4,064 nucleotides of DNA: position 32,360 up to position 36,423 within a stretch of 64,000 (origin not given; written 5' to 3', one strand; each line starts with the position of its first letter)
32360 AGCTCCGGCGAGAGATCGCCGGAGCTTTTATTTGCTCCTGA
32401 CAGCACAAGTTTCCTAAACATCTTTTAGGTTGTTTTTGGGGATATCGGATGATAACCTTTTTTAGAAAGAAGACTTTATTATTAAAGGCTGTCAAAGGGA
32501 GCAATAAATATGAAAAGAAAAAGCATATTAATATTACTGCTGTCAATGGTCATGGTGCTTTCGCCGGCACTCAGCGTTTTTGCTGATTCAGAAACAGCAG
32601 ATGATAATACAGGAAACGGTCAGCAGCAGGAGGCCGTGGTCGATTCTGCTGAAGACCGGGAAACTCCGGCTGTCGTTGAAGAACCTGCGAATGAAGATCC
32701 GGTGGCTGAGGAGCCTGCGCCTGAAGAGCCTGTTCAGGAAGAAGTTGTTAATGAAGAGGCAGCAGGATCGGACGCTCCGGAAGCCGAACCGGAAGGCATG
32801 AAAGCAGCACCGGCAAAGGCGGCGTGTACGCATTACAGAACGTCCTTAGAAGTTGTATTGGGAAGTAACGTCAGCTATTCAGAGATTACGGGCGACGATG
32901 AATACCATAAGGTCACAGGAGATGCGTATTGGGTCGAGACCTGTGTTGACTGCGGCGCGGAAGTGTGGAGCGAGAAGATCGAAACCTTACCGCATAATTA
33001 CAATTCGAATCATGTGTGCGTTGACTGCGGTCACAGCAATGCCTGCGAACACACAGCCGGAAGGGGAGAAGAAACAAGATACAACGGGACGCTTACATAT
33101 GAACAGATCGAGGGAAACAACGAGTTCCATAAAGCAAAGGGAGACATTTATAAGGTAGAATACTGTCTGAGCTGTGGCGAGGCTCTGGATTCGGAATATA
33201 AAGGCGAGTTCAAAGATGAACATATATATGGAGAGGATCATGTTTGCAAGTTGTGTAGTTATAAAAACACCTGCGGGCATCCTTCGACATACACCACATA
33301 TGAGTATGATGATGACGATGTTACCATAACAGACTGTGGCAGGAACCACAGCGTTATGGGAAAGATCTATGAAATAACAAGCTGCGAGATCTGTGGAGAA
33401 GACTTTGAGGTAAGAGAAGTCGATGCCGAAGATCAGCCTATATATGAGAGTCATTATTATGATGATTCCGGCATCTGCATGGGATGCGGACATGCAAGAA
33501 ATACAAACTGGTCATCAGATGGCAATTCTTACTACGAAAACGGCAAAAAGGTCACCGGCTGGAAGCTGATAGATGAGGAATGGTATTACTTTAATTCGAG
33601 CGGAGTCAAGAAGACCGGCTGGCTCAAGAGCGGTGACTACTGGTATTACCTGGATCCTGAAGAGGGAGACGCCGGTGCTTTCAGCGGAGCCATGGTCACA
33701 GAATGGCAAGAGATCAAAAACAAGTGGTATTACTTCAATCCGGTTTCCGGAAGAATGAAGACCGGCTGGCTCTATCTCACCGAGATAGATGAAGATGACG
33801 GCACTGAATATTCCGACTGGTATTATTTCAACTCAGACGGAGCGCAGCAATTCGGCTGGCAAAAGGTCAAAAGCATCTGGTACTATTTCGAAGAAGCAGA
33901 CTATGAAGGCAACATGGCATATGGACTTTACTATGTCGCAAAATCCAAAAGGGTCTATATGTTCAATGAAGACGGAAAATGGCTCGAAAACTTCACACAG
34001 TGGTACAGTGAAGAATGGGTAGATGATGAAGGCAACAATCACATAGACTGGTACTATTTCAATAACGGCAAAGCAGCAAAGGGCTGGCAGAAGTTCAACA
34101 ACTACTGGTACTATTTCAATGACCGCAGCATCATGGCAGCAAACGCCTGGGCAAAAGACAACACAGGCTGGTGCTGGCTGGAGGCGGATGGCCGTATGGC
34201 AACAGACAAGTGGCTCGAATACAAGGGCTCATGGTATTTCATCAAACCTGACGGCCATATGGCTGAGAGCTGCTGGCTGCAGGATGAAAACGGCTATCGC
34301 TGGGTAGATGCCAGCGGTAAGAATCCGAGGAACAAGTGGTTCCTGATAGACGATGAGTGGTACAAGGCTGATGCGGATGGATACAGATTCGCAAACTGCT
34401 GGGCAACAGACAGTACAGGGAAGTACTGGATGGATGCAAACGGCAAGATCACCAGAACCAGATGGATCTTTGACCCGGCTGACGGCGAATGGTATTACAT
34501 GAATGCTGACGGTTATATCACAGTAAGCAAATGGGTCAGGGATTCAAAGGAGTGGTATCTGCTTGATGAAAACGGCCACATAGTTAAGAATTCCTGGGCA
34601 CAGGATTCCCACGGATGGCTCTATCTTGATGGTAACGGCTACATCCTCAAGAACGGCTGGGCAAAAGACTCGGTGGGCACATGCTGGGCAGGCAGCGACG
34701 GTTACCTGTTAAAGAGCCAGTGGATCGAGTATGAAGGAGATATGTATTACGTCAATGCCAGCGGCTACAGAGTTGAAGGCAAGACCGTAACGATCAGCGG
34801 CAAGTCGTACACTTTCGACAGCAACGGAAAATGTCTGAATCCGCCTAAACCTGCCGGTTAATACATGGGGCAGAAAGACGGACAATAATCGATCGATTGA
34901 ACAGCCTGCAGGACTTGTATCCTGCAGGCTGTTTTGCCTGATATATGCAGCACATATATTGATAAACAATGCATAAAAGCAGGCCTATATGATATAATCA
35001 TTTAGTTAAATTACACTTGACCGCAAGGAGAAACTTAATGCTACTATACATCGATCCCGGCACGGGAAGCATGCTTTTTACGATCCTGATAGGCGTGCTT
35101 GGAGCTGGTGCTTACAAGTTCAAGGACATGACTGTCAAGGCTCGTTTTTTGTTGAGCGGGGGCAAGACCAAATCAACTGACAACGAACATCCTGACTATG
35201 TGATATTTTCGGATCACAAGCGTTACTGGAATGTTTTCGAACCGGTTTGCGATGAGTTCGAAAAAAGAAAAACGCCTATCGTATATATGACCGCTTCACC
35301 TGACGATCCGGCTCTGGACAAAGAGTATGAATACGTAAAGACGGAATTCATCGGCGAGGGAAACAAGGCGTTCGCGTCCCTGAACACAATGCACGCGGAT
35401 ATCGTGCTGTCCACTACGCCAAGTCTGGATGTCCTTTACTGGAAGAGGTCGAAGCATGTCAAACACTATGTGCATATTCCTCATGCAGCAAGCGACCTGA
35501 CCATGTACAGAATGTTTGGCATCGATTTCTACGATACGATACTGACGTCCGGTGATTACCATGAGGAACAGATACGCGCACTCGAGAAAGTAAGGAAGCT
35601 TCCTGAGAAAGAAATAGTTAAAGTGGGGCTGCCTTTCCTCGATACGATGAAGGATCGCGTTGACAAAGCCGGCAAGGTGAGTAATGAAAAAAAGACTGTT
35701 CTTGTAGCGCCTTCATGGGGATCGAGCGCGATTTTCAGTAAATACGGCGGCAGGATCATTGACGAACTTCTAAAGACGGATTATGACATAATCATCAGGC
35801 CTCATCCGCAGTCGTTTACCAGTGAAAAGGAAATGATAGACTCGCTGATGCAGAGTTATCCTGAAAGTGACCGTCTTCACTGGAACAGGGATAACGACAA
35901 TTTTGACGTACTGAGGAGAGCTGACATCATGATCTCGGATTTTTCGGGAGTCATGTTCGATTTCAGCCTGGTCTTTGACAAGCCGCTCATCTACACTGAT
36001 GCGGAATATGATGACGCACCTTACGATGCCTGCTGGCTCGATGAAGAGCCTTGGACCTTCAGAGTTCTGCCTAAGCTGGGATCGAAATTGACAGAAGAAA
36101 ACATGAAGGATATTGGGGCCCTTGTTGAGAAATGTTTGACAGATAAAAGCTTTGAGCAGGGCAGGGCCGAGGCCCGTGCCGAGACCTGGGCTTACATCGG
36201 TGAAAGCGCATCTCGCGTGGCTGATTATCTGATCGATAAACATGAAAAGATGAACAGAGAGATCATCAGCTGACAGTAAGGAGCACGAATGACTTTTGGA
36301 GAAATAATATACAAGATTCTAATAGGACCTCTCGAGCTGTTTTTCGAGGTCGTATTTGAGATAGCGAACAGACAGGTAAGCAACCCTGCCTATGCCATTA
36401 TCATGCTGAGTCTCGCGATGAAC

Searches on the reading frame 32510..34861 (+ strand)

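Call 15: search_protein_families(library=pfam, proteins=[window:32510-34861:+])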
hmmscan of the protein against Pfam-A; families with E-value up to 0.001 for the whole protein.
window:32510-34861:+ (783 aa): 3 families
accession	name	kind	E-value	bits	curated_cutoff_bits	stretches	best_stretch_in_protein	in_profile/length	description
PF19127.6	Choline_bind_3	-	9.1e-38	128.4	27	3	348-388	1-42/47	Choline-binding repeat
PF01473.26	Choline_bind_1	-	8e-27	92.6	20.5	2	349-366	1-18/19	Putative cell wall binding repeat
PF19085.6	Choline_bind_2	-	1e-08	35.7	27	1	563-604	2-37/38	Choline-binding repeat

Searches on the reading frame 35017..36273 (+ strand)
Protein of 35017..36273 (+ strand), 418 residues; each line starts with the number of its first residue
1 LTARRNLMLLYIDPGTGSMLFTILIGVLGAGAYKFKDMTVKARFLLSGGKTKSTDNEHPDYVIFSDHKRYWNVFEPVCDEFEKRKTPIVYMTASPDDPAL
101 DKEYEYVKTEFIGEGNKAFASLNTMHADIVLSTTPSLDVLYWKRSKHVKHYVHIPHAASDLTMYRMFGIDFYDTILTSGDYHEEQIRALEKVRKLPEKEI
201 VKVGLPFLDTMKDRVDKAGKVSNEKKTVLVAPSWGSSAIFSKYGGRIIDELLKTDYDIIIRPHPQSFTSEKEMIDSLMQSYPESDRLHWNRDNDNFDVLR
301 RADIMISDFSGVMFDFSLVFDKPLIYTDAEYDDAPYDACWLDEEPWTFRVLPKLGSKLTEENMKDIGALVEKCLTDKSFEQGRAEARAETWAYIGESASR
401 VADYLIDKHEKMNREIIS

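Call 15: search_protein_families(library=pfam, proteins=[window:35017-36273:+])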
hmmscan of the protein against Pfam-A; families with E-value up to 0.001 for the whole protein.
window:35017-36273:+ (418 aa): 1 family
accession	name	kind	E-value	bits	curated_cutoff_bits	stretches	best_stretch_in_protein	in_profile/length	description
PF04464.20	Glyphos_transf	-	6.3e-15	55.4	22.1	1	175-331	137-296/367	CDP-Glycerol:Poly(glycerophosphate) glycerophosphotransferase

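Call 43: search_protein_families(library=ncbifam, proteins=[window:35017-36273:+], max_evalue=0.00001)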
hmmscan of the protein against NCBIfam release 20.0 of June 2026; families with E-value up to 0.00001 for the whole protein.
window:35017-36273:+ (418 aa): 0 families
